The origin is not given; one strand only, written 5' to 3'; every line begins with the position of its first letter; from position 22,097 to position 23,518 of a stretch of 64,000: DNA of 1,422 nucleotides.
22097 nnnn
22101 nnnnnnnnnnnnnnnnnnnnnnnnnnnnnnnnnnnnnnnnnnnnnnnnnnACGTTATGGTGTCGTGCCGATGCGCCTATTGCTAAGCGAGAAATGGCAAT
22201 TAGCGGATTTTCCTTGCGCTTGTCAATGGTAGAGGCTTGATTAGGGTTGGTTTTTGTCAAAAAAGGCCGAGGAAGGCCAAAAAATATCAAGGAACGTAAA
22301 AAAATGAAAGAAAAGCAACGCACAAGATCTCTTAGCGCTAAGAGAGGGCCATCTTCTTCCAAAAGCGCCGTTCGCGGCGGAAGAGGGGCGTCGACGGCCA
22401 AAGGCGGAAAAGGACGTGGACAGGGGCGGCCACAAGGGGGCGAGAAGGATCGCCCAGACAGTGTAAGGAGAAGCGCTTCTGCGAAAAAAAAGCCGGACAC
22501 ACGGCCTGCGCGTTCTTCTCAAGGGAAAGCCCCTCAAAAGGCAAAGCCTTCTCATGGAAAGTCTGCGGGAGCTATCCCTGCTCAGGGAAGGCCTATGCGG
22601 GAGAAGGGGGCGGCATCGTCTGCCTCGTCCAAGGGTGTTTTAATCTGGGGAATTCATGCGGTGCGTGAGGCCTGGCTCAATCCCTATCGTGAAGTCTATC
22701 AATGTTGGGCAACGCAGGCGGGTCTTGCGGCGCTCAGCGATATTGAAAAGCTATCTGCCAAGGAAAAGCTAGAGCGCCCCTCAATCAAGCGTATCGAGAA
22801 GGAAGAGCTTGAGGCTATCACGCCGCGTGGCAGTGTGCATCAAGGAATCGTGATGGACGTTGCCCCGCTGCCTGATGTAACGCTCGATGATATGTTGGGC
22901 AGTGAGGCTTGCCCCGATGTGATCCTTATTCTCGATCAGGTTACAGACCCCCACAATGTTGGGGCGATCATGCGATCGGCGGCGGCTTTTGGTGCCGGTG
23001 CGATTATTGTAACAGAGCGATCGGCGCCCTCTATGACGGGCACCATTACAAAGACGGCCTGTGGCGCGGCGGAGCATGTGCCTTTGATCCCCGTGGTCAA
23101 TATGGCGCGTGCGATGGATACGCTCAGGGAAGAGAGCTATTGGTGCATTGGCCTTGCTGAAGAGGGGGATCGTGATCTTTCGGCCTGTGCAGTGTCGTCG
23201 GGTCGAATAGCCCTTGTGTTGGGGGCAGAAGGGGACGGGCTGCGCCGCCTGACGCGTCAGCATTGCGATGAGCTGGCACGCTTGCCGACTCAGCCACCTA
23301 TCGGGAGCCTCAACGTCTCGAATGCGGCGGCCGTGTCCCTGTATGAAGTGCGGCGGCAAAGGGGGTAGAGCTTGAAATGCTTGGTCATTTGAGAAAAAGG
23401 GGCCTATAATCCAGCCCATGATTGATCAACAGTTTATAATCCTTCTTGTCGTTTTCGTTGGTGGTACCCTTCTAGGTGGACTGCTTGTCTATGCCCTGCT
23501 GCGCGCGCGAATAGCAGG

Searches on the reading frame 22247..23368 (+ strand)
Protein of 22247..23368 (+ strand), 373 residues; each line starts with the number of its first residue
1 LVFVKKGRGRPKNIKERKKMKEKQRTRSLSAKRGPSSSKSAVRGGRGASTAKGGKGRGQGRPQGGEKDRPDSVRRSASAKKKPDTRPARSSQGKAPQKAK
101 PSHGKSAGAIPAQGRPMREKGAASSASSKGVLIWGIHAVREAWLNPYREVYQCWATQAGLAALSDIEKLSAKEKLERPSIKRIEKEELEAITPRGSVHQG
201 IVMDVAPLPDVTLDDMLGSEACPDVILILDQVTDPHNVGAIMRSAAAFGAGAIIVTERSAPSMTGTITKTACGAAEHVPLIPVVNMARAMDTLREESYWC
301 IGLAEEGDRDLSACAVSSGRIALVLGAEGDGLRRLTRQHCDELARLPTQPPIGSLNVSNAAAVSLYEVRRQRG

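Call 55: search_protein_families(library=pfam, proteins=[window:22247-23368:+], max_evalue=0.0001)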
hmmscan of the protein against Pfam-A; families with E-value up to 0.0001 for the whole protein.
window:22247-23368:+ (373 aa): 2 families
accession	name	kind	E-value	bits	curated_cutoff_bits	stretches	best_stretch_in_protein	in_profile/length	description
PF00588.24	SpoU_methylase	-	2.5e-36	125.3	29.7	1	225-366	2-142/142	SpoU rRNA Methylase family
PF08032.17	SpoU_sub_bind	-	6e-08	33.4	22.8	1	132-209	1-74/76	RNA 2'-O ribose methyltransferase substrate binding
